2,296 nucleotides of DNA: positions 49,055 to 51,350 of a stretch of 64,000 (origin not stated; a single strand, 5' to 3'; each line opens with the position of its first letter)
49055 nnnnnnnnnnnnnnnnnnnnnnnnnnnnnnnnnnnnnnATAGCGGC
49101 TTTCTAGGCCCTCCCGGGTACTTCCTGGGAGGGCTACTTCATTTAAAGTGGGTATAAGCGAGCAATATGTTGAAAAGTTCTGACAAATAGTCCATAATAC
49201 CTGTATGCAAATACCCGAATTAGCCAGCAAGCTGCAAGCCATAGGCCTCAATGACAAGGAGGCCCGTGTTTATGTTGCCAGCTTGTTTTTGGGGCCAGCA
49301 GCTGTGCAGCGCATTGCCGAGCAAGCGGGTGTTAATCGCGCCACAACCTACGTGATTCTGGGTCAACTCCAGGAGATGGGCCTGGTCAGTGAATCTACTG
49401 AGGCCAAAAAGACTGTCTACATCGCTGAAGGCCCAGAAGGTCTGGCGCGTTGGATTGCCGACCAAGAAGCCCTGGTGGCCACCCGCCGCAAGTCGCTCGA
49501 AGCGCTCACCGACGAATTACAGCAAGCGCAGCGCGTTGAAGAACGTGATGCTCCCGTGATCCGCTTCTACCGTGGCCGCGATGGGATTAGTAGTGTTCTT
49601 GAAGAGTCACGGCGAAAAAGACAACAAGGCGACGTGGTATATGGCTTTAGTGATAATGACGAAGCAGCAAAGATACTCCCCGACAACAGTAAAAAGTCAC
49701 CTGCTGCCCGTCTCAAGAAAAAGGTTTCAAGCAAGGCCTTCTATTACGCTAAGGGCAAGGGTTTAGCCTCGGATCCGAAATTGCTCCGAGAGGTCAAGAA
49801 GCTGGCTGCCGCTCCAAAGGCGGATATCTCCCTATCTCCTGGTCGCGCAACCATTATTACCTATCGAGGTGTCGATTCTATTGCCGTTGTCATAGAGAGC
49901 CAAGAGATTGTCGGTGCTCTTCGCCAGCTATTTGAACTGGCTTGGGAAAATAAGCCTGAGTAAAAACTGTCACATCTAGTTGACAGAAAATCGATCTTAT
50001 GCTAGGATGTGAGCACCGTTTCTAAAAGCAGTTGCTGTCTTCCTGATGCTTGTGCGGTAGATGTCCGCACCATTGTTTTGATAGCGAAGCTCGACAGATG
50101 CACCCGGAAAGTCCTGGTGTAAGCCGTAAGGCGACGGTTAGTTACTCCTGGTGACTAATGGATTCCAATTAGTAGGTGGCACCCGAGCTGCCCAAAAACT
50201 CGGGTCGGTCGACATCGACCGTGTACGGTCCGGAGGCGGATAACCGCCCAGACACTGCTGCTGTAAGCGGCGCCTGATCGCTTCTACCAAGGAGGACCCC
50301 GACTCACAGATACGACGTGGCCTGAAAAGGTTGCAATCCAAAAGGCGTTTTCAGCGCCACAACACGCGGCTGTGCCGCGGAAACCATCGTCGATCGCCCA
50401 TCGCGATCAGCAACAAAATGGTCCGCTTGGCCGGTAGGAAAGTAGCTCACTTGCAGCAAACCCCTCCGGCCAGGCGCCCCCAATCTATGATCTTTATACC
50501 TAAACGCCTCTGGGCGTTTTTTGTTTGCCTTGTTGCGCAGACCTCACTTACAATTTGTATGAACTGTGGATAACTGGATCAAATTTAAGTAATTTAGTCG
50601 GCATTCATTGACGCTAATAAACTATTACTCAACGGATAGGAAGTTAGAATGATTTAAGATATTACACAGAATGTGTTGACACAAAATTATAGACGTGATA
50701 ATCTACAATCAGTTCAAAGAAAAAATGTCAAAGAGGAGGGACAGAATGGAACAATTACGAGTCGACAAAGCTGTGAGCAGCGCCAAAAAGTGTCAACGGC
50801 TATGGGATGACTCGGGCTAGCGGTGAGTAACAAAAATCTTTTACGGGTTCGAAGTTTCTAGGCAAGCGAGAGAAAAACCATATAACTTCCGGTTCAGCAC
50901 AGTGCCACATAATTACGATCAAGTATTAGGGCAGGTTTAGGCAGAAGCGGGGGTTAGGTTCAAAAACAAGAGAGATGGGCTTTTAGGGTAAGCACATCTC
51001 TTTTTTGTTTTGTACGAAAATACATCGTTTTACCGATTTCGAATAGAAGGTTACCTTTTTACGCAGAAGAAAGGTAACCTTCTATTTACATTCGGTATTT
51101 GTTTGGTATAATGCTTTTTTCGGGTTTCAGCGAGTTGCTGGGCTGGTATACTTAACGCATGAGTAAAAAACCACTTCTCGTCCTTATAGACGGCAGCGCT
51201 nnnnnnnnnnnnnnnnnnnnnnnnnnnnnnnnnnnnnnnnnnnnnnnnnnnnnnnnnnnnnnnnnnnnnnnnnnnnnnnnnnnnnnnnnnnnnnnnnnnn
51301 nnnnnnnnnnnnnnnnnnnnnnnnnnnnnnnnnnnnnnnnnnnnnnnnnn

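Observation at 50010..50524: ~515-nt promoter-to-terminator unit with no ORF: candidate structured RNA (possibly a divergent RNase P RNA)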

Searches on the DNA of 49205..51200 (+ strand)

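Call 4: search_rna_families(source=window, start=49800, end=51200, threshold=evalue, max_evalue=10, show_alignments=4)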
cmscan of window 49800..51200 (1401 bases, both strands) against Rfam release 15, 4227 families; matches with E-value up to 10: 17.
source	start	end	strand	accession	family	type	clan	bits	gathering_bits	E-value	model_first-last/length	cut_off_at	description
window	50971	51033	-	RF02844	RefA9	Gene; antisense;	-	32.7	49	0.0089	1-64/64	no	Enterococcus sRNA A9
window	51040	51088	+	RF03940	MIR9563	Gene; miRNA;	-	21.8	90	0.33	1-127/127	no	MIR9563 microRNA precursor family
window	50631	50714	+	RF00326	snoZ155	Gene; snRNA; snoRNA; CD-box;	-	19.9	43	7.2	1-81/81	no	Small nucleolar RNA Z155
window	51028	51099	-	RF04174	MIR4208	Gene; miRNA;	-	19.7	140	5.3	1-191/191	no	MIR4208 microRNA precursor family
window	51033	51095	+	RF03638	mir-1537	Gene; miRNA;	-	19.2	63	1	1-61/61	no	mir-1537 microRNA precursor family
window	51042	51085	+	RF04157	MIR9486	Gene; miRNA;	-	19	100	0.96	1-119/119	no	MIR9486 microRNA precursor family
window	50959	51014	+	RF00969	mir-556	Gene; miRNA;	-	18.3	84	3.5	1-88/88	no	mir-556 microRNA precursor family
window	50941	51122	-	RF01459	rliE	Gene; sRNA;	-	18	90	4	1-222/222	no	Listeria sRNA rliE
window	51039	51091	+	RF04156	MIR2670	Gene; miRNA;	-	17.5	117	0.74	1-200/200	no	MIR2670 microRNA precursor family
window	50173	50301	-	RF02828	Scr3920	Gene; sRNA;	-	17.1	88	1.8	1-125/125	no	Streptomyces RNA 3920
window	51025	51106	+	RF03287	mir-5904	Gene; miRNA;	-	16.3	73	6.3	1-84/84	no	mir-5904 microRNA precursor family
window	50963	51020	-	RF02066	STnc320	Gene; sRNA;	-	15.7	50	8.4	1-55/55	no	Salmonella enterica sRNA STnc320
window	51033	51095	-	RF04156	MIR2670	Gene; miRNA;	-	14.3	117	4.7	1-200/200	no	MIR2670 microRNA precursor family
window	49972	50074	-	RF00586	SNORA12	Gene; snRNA; snoRNA; HACA-box;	-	13.8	45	8.5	1-148/148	no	Small nucleolar RNA SNORA12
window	50265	50373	+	RF01630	ceN40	Gene; snRNA; snoRNA; CD-box;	-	13.6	35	4.4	1-123/123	no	Nematode snoRNA ceN40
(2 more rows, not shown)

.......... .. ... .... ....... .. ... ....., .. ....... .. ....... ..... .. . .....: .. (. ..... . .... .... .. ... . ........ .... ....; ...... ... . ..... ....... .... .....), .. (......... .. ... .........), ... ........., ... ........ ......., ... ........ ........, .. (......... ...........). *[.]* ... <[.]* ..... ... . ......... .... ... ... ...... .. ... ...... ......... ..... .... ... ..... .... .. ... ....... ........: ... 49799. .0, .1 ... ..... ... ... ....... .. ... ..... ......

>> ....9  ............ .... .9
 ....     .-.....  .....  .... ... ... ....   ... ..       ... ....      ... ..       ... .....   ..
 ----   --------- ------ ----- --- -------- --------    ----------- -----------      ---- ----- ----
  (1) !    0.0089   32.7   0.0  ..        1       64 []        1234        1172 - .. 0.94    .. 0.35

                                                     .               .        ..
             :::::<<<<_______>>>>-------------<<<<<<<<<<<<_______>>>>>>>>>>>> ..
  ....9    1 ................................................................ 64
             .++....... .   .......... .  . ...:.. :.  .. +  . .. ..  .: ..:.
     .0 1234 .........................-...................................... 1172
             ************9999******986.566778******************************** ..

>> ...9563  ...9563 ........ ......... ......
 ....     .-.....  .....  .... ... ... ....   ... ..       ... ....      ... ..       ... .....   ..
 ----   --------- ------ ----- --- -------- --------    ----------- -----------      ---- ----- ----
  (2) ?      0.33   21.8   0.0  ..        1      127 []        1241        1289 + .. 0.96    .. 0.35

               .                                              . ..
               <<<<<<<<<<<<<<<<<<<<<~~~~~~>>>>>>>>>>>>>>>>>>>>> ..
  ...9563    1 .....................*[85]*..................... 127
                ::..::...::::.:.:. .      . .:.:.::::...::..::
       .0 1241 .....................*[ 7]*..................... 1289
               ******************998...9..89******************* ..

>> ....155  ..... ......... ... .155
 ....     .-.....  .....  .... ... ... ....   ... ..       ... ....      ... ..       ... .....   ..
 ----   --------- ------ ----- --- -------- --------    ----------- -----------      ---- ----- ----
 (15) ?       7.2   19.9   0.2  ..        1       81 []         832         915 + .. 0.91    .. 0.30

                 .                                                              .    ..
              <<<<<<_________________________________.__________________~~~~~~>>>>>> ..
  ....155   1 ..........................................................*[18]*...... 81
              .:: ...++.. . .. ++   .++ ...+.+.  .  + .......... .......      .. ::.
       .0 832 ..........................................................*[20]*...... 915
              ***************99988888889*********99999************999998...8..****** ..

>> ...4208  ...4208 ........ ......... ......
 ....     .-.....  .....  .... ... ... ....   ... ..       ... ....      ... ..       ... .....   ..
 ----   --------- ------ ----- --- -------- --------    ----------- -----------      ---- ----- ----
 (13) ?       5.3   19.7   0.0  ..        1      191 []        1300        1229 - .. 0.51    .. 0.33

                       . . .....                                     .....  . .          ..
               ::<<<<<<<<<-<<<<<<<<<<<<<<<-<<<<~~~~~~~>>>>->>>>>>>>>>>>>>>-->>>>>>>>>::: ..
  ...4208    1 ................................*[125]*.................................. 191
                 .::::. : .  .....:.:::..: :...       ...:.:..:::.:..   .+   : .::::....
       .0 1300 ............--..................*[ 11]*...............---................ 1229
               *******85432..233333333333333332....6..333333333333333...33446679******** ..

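Call 24: search_rna_families(sources=[L023, L024, L025, L027], threshold=gathering)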
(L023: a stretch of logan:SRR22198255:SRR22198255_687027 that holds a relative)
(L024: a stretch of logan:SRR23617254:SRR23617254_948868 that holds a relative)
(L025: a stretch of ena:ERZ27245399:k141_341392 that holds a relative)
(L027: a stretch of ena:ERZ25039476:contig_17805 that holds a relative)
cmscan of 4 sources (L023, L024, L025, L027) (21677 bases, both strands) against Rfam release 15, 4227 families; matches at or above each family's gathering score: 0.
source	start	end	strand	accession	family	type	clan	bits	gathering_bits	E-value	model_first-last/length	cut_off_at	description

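Call 45: search_rna_families(sources=[L043, L045, L047, L048, L050, L052, L042], threshold=gathering)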
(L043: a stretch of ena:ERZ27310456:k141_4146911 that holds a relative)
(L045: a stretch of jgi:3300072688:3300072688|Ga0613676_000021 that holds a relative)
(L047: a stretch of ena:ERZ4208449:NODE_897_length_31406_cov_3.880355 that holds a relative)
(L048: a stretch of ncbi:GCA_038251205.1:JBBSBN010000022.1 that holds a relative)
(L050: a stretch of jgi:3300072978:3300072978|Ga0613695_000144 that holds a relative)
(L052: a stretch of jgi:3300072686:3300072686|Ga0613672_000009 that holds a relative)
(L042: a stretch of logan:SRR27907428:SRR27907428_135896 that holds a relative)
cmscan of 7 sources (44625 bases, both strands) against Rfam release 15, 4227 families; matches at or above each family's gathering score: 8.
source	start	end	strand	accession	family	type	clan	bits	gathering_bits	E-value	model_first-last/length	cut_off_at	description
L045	2363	2435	+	RF00005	tRNA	Gene; tRNA;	CL00001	69.6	29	2.8e-13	1-71/71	no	tRNA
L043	4250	4329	+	RF00023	tmRNA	Gene;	CL00001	68.8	47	7.5e-25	1-374/374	no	transfer-messenger RNA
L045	2592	2678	+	RF00005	tRNA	Gene; tRNA;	CL00001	60.8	29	7.5e-11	1-71/71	no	tRNA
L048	2354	2438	+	RF00005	tRNA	Gene; tRNA;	CL00001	60.6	29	8.7e-11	1-71/71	no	tRNA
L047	3861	3947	+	RF00005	tRNA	Gene; tRNA;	CL00001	59.7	29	1.5e-10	1-71/71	no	tRNA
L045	7992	8076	+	RF00005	tRNA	Gene; tRNA;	CL00001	58.4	29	3.5e-10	1-71/71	no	tRNA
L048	2239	2328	+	RF00005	tRNA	Gene; tRNA;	CL00001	56.3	29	1.2e-09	1-71/71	no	tRNA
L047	6515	6596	+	RF00023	tmRNA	Gene;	CL00001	52.1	47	8.2e-18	1-374/374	no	transfer-messenger RNA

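Call 46: search_rna_families(source=L043, start=3250, end=4700, threshold=evalue, max_evalue=0.1, show_alignments=3)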
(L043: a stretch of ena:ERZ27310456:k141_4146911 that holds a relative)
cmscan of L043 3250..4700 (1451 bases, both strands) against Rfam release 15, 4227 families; matches with E-value up to 0.1: 2.
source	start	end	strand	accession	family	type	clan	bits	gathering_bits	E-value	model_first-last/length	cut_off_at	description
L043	4250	4329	+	RF00023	tmRNA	Gene;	CL00001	68.8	47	2.4e-26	1-374/374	no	transfer-messenger RNA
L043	4298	4414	+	RF04321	tmRNA_permuted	Gene;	-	28.4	47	0.0016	32-106/213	no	permuted transfer-messenger RNA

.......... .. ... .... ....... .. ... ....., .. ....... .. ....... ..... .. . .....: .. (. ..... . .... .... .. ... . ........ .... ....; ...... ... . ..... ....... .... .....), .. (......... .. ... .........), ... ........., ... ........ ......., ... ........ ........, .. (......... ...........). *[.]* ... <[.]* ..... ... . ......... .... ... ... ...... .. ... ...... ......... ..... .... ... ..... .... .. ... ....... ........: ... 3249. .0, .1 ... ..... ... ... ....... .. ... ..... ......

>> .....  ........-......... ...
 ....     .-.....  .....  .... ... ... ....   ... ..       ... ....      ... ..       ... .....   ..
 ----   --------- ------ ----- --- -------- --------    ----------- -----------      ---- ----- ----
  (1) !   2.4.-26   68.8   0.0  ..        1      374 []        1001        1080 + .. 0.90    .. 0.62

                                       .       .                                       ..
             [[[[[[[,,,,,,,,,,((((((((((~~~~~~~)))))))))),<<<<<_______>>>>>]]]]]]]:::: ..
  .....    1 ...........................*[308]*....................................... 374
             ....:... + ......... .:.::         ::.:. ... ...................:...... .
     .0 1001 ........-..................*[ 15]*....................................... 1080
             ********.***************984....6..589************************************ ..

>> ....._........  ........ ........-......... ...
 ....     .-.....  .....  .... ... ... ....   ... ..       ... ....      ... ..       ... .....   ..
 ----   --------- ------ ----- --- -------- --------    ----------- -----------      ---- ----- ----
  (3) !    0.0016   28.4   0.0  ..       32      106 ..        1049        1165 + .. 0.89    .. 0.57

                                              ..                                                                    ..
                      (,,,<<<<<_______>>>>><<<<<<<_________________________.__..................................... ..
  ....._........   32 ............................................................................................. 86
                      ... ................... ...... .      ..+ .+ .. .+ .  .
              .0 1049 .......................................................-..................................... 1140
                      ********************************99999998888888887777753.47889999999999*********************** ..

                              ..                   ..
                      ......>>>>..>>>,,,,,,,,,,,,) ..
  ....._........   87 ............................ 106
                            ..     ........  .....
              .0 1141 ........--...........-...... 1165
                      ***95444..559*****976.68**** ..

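Call 65: search_dna_similar(query=window:50010-50524:+, collection=plasmids, mode=distant, max_evalue=0.01, max_rows=10)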
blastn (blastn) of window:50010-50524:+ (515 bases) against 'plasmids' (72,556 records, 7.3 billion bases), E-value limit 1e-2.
No match.
